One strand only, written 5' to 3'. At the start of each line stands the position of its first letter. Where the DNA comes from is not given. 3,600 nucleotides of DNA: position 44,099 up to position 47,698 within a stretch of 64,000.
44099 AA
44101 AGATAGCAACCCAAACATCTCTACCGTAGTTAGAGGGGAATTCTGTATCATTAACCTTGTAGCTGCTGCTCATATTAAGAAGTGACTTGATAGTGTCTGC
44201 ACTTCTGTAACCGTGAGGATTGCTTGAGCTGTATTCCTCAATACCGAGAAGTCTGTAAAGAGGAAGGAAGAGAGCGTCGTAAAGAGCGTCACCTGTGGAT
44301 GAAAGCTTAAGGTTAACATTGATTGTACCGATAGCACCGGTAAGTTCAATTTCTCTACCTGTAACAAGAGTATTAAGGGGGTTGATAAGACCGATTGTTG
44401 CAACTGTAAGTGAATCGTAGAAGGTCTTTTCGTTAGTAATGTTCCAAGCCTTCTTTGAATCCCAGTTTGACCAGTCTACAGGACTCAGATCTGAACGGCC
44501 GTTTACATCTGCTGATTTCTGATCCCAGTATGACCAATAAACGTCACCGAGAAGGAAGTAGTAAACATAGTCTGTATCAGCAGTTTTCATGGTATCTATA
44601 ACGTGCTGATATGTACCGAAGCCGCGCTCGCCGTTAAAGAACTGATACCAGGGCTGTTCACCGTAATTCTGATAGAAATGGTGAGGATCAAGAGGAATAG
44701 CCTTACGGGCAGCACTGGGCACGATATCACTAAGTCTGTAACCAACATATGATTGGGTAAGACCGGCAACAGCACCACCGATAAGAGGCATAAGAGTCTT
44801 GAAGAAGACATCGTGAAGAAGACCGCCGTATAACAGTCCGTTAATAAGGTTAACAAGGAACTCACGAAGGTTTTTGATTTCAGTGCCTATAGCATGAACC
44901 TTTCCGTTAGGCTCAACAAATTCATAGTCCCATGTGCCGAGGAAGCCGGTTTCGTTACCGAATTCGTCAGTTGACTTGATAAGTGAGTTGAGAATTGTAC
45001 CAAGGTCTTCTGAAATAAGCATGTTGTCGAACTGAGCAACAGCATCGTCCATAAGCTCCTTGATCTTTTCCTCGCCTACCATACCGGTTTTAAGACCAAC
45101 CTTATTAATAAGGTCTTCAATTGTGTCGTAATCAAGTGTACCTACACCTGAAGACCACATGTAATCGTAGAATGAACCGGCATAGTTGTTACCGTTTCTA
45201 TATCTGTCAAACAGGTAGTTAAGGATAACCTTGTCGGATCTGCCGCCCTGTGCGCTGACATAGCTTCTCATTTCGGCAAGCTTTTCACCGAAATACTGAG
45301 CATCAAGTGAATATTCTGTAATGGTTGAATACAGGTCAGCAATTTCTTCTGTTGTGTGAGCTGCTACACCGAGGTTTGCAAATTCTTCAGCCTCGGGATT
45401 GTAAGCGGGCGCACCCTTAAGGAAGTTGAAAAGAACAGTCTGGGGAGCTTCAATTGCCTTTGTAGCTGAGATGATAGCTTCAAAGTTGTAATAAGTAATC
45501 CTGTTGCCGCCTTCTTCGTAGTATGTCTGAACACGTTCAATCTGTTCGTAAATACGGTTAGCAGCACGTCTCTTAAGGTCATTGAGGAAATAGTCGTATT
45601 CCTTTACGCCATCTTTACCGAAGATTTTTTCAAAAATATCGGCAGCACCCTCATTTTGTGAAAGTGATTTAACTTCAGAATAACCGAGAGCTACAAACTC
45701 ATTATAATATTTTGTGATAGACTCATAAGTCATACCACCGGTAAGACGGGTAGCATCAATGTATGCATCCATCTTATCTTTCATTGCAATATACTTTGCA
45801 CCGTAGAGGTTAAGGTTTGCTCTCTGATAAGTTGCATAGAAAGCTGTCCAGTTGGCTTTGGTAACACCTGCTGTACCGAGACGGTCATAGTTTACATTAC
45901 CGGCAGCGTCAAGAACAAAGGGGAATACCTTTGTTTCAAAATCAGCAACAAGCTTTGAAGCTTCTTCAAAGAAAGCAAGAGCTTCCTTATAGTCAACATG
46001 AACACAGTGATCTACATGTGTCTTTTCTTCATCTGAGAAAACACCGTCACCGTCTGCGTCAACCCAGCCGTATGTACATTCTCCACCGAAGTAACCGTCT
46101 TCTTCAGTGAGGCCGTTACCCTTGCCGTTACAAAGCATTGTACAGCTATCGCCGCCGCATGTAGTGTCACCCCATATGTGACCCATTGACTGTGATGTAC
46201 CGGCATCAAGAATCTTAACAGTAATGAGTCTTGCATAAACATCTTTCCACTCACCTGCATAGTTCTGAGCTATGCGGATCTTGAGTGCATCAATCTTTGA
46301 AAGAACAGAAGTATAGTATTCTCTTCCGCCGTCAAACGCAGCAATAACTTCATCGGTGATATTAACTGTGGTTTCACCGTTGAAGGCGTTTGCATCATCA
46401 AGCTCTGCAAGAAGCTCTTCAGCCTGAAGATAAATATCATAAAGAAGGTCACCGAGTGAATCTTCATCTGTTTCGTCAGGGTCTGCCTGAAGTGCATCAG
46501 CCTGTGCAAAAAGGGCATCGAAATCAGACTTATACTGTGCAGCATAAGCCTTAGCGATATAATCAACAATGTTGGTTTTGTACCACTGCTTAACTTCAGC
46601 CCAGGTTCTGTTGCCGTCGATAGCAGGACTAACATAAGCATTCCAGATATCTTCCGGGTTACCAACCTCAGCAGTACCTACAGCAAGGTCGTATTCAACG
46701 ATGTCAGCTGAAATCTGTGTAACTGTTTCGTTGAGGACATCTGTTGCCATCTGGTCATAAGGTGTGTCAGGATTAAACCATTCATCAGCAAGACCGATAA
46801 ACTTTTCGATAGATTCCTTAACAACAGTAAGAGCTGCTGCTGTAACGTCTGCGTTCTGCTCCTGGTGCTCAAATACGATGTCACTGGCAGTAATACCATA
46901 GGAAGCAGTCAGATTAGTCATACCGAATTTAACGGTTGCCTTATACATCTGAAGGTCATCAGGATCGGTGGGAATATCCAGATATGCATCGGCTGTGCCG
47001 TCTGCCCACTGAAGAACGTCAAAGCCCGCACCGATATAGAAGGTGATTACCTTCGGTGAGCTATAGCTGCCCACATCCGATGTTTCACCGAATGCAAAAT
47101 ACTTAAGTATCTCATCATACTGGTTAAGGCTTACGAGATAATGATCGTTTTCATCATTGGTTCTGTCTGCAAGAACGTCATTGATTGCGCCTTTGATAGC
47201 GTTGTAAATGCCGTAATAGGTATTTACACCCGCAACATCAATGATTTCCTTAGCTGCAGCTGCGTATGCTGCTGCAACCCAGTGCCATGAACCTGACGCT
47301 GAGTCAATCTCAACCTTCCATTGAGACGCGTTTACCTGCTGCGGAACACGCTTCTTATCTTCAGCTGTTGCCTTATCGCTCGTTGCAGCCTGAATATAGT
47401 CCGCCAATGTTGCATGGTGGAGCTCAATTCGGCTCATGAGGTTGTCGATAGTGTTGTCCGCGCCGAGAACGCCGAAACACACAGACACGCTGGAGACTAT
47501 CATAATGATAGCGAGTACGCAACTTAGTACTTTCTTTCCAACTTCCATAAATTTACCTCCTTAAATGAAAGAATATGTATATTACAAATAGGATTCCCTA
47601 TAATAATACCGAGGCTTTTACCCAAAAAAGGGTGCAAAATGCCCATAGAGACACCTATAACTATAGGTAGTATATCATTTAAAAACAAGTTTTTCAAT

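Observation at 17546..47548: Single uninterrupted 30,003-nt ORF: a 10,000-aa secreted acidic protein of no family I can recognise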

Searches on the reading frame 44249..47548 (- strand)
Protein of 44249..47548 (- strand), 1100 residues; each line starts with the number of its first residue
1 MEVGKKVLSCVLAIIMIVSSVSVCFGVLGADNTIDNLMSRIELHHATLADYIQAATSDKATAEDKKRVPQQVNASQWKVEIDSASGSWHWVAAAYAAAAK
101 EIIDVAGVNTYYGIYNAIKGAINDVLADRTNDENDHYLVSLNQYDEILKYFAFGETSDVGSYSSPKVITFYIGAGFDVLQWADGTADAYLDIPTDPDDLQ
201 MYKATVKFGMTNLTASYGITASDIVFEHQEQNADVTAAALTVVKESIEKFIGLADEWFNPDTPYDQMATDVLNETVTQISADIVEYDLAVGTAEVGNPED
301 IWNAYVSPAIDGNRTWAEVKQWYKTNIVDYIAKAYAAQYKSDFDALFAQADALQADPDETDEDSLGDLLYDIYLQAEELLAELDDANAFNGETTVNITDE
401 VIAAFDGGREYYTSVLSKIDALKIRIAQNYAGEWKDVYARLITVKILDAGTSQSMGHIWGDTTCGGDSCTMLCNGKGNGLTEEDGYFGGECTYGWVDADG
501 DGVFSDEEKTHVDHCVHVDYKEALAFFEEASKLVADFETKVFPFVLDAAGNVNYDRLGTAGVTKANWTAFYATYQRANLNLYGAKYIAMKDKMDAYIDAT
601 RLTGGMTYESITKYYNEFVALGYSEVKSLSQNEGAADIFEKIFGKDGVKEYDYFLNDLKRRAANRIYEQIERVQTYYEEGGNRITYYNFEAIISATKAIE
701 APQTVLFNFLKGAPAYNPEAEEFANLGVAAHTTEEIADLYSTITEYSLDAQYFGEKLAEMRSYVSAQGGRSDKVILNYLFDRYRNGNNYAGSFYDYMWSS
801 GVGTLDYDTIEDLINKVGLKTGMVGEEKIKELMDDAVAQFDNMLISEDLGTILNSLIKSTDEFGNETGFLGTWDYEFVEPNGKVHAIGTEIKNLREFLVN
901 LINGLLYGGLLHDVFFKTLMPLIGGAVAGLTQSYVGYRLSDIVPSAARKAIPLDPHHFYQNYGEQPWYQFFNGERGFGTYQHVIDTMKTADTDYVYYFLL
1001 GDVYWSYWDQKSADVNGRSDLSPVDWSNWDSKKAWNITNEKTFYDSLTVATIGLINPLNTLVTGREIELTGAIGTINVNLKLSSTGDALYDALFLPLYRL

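Call 14: search_solved_structures(query=window:44249-47548:-, max_evalue=1)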
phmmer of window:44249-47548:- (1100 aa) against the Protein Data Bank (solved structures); distinct sequences matched with E-value up to 1: 2.
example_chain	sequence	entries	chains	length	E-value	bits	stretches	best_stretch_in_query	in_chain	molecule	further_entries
3lmc_A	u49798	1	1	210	0.47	11.4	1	425-507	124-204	Peptidase, zinc-dependent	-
5ua4_A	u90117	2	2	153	0.52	11.3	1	631-689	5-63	5-HL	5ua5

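Call 56: search_protein_families(library=pfam, proteins=[window:44423-47548:-], max_evalue=0.01)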
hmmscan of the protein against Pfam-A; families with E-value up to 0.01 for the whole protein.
window:44423-47548:- (1042 aa): 0 families

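Call 57: search_protein_families(library=ncbifam, proteins=[window:44423-47548:-], max_evalue=1)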
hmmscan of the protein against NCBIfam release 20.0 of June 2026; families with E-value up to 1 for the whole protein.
window:44423-47548:- (1042 aa): 0 families

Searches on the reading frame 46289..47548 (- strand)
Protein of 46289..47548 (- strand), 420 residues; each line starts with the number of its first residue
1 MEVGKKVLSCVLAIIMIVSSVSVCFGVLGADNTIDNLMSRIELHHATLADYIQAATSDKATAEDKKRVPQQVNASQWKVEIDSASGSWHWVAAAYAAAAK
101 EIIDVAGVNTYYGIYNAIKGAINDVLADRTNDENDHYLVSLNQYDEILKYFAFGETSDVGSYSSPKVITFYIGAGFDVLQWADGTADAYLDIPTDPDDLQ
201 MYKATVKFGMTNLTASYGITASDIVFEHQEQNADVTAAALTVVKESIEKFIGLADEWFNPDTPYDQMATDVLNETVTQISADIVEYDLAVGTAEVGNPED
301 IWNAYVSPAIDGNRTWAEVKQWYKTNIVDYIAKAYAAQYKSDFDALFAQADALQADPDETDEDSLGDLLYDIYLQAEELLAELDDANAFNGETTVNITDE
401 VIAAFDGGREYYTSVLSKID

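Call 97: find_related_loci(query=A7, collection=metagenome_contigs, flank=10000)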
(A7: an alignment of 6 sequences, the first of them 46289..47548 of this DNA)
Query A7 (420 aa) in metagenome_contigs; peptide patterns used: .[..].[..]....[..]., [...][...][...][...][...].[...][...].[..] (x = any residue, [..] = any of these).
322 stretches matched a pattern; 3 encode a relative of the query (tblastn E <= 1e-3); 3 distinct loci.
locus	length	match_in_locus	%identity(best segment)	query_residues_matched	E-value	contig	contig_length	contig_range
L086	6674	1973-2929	27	1-349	8e-30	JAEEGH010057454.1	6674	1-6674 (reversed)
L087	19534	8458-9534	28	1-364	1e-23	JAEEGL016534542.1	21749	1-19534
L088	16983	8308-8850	32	1-181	9e-13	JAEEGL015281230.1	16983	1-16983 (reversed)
